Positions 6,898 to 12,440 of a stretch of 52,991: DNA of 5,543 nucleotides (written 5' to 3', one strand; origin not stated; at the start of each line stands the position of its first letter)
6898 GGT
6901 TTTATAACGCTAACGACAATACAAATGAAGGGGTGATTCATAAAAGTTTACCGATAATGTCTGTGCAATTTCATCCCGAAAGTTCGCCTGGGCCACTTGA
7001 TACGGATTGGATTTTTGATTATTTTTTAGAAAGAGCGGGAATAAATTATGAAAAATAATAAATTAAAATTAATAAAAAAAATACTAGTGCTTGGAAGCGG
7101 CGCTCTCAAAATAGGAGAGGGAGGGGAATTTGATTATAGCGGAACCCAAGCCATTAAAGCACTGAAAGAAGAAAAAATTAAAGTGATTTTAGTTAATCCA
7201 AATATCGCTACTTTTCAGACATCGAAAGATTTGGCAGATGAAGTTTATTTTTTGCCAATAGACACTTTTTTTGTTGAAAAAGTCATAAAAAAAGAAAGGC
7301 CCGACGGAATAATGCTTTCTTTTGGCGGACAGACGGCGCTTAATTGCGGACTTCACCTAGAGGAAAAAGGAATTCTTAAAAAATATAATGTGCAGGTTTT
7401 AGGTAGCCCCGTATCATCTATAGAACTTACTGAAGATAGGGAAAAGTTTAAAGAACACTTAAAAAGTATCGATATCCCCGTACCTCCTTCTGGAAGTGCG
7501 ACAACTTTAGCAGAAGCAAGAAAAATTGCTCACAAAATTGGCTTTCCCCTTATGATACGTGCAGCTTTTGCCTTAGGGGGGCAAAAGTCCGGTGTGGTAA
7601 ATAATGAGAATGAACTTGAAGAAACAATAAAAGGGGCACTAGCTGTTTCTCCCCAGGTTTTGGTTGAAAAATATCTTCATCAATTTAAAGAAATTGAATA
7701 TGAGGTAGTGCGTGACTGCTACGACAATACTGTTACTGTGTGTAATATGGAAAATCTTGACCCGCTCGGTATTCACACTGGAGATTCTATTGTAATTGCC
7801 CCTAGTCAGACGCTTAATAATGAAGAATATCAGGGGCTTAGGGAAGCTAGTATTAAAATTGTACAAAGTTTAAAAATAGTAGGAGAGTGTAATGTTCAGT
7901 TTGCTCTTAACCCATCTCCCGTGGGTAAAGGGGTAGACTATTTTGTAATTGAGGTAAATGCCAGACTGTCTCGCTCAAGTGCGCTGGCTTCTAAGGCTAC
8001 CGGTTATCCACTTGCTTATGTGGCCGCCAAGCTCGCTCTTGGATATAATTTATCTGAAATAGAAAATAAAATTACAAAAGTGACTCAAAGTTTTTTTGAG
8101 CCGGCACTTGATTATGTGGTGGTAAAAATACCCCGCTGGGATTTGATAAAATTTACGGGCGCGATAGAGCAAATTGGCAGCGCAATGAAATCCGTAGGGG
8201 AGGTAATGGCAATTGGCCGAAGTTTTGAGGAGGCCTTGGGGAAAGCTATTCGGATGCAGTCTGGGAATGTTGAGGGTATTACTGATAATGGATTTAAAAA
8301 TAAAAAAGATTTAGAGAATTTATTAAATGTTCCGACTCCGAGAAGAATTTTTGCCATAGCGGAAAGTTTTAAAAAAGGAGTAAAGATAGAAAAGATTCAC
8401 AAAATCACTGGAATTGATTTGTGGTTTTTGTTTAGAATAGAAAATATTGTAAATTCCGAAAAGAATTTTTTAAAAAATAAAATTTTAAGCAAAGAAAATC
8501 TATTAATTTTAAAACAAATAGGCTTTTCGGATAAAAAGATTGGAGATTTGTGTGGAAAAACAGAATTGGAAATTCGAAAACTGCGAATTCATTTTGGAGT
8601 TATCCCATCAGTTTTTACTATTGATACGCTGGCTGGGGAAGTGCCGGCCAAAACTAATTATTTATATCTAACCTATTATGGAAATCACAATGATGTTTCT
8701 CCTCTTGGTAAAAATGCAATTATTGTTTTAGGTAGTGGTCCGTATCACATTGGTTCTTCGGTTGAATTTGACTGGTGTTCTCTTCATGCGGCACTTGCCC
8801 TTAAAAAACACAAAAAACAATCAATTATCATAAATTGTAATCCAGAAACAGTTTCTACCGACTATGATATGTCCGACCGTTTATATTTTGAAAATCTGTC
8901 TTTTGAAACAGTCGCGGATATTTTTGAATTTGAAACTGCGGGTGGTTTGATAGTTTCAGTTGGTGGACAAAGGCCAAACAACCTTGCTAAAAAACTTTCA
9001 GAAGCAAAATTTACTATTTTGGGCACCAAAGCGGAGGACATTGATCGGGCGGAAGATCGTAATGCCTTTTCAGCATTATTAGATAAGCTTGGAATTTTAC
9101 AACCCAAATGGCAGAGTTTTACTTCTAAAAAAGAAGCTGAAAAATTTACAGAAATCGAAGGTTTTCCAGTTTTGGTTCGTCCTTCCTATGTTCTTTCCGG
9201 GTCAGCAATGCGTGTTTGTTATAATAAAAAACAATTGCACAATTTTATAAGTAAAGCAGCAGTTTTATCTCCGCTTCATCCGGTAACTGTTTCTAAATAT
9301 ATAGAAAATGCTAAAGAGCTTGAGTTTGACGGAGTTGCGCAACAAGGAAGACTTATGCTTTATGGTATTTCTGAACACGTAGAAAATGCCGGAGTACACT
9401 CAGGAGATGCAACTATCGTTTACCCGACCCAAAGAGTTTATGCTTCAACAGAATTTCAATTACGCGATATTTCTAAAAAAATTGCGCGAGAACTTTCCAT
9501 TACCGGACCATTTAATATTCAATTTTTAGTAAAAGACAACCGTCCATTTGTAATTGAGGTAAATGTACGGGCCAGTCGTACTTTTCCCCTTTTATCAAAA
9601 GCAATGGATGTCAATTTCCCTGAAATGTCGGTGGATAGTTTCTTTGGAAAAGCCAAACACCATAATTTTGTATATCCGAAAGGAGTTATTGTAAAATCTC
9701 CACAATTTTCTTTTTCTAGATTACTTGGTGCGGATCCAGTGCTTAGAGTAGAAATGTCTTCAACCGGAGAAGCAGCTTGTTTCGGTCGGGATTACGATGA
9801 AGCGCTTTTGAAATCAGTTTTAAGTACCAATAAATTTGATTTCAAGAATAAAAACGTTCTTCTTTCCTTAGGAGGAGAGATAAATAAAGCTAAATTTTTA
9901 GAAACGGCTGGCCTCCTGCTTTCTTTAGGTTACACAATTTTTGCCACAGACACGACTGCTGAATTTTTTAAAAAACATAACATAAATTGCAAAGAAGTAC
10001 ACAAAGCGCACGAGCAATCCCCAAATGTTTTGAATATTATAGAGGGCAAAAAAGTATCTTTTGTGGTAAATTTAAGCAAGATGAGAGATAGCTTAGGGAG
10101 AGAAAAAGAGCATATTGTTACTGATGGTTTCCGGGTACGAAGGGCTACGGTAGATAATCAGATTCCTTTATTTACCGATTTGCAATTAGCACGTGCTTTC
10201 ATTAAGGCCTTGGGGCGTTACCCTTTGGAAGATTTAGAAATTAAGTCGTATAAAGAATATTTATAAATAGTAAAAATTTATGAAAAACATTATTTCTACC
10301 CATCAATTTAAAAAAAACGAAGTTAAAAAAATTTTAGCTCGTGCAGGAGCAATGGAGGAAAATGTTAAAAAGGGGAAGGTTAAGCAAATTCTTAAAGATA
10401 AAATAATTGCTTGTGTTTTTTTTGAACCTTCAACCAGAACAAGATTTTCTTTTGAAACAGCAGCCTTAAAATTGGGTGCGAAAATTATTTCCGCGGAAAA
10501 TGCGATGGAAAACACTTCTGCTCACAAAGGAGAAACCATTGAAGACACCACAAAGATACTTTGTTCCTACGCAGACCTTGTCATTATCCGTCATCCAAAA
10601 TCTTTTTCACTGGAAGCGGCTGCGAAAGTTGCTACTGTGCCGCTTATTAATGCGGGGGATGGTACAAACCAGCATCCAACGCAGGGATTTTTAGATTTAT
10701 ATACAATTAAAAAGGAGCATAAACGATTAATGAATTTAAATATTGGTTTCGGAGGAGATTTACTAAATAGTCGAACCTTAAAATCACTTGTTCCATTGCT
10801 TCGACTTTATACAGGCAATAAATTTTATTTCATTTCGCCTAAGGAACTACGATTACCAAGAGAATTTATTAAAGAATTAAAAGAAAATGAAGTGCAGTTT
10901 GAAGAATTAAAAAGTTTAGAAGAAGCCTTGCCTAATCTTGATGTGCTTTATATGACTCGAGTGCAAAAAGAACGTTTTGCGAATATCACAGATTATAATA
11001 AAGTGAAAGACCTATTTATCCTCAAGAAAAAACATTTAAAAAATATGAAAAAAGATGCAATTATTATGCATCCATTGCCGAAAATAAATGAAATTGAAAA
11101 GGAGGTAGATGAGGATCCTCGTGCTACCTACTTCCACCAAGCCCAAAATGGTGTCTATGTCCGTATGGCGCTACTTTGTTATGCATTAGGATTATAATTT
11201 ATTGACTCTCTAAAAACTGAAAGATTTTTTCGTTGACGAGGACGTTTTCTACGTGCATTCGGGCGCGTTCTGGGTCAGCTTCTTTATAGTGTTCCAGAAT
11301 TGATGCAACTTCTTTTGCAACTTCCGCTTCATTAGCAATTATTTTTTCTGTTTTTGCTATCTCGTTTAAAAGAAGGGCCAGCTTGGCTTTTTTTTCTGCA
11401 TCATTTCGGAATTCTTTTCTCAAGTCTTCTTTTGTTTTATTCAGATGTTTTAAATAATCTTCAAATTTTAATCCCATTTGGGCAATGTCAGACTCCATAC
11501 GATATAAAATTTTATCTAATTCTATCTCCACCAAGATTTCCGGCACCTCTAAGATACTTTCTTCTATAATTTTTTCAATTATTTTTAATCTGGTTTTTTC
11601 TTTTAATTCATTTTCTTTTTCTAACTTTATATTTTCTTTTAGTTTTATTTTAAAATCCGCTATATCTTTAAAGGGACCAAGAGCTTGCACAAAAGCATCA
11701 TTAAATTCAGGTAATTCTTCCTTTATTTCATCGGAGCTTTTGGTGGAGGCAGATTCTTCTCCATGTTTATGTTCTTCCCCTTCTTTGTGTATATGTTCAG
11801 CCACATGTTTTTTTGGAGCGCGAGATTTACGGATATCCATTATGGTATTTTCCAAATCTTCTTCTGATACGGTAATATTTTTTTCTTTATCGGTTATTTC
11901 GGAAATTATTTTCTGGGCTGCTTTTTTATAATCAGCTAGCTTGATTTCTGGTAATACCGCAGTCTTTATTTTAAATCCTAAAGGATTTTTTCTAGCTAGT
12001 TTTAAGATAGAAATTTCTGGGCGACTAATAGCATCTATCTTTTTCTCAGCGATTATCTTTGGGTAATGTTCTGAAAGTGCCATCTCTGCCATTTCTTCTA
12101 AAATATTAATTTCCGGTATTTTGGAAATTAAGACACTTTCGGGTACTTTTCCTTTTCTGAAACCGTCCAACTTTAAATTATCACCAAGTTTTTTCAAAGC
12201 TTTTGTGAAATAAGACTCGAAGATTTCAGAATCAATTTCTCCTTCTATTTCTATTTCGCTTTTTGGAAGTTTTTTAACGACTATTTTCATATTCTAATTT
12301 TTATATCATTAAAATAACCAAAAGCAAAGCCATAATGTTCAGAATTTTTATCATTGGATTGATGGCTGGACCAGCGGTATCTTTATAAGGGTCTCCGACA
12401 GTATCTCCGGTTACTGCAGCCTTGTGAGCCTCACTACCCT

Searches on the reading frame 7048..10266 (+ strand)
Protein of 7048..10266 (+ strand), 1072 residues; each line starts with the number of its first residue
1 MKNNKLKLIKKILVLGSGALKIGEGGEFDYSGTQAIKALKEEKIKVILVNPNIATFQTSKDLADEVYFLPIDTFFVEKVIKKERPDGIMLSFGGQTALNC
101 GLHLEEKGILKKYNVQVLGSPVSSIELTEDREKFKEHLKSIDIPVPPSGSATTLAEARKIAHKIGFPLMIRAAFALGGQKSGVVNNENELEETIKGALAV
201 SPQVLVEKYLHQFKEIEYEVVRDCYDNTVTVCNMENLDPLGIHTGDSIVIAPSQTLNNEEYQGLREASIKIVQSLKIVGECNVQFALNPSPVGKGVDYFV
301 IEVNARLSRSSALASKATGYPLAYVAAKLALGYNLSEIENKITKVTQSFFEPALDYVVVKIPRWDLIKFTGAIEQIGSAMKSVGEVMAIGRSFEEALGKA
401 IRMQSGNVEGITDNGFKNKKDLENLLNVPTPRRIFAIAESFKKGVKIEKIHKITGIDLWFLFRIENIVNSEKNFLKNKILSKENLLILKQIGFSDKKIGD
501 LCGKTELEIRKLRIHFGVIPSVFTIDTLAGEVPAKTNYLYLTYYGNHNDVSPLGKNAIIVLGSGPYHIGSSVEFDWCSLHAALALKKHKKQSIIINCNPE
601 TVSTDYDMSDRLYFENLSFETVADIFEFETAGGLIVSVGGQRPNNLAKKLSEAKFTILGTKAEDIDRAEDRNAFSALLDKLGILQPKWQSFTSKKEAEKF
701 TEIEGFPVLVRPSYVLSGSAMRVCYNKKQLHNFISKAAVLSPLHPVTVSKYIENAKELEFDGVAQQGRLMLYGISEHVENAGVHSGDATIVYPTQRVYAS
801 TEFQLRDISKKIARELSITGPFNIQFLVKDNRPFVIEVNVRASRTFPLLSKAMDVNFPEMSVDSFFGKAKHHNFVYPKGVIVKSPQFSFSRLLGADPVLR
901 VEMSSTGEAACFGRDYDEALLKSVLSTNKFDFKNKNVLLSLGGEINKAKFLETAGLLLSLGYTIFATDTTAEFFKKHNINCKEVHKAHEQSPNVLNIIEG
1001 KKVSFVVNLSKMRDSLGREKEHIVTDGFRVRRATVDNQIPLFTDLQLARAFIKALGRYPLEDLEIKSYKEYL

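Call 47: search_protein_families(library=pfam, proteins=[window:7048-10266:+], max_evalue=0.00001)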
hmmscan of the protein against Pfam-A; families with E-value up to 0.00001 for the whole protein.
window:7048-10266:+ (1072 aa): 8 families
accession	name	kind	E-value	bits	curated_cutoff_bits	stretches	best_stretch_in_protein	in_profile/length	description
PF02786.22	CPSase_L_D2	-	1.4e-99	332.3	19.8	2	130-337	1-210/211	Carbamoyl-phosphate synthase L chain, ATP binding domain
PF25596.1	CPSase_L_D1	-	4.9e-88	291.3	27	2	10-126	3-117/118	Carbamoyl phosphate synthase preATP-grasp domain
PF02787.25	CPSase_L_D3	-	4.3e-25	88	26.6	1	426-501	3-79/80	Carbamoyl-phosphate synthetase large chain, oligomerisation domain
PF02222.28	ATP-grasp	-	3.3e-18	66.4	27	2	137-285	2-147/179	ATP-grasp domain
PF02142.27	MGS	-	1.1e-15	58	24.1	1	951-1043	3-94/94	MGS-like domain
PF07478.18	Dala_Dala_lig_C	-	2.1e-15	57.2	24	2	157-289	28-163/204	D-ala D-ala ligase C-terminus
PF15632.11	ATPgrasp_Ter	-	3.3e-11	43.5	29.1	1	804-877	48-120/131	ATP-grasp in the biosynthetic pathway with Ter operon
PF02655.19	ATP-grasp_3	-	4.9e-06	27.2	23.2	0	678-842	11-157/160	ATP-grasp domain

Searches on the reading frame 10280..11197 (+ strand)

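Call 47: search_protein_families(library=pfam, proteins=[window:10280-11197:+], max_evalue=0.00001)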
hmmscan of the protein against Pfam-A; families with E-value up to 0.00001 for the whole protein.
window:10280-11197:+ (305 aa): 2 families
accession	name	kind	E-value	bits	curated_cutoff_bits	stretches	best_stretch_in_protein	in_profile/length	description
PF02729.26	OTCace_N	-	3.5e-46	157.4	29.9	1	2-144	1-147/148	Aspartate/ornithine carbamoyltransferase, carbamoyl-P binding domain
PF00185.30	OTCace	-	8.9e-31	107.5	29.4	1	152-301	2-156/157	Aspartate/ornithine carbamoyltransferase, Asp/Orn binding domain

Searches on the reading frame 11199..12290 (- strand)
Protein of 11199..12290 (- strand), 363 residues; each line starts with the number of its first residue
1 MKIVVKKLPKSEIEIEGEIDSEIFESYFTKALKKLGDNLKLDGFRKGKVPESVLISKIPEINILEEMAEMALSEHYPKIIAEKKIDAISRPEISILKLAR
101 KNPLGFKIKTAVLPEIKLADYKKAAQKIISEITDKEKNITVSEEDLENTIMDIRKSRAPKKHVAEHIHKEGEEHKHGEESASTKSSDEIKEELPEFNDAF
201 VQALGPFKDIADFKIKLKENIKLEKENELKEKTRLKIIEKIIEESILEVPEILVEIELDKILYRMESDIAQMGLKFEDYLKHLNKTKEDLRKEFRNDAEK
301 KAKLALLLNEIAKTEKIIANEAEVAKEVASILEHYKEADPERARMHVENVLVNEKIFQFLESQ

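Call 47: search_protein_families(library=pfam, proteins=[window:11199-12290:-], max_evalue=0.00001)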
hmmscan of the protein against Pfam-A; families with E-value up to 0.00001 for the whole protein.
window:11199-12290:- (363 aa): 2 families
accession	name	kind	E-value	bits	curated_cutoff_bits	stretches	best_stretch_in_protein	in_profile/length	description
PF05697.18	Trigger_N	-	5.7e-28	98.5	22.2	1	1-150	1-141/144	Bacterial trigger factor protein (TF)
PF05698.19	Trigger_C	-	7.4e-27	94.8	22.7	1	210-345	2-136/162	Bacterial trigger factor protein (TF) C-terminus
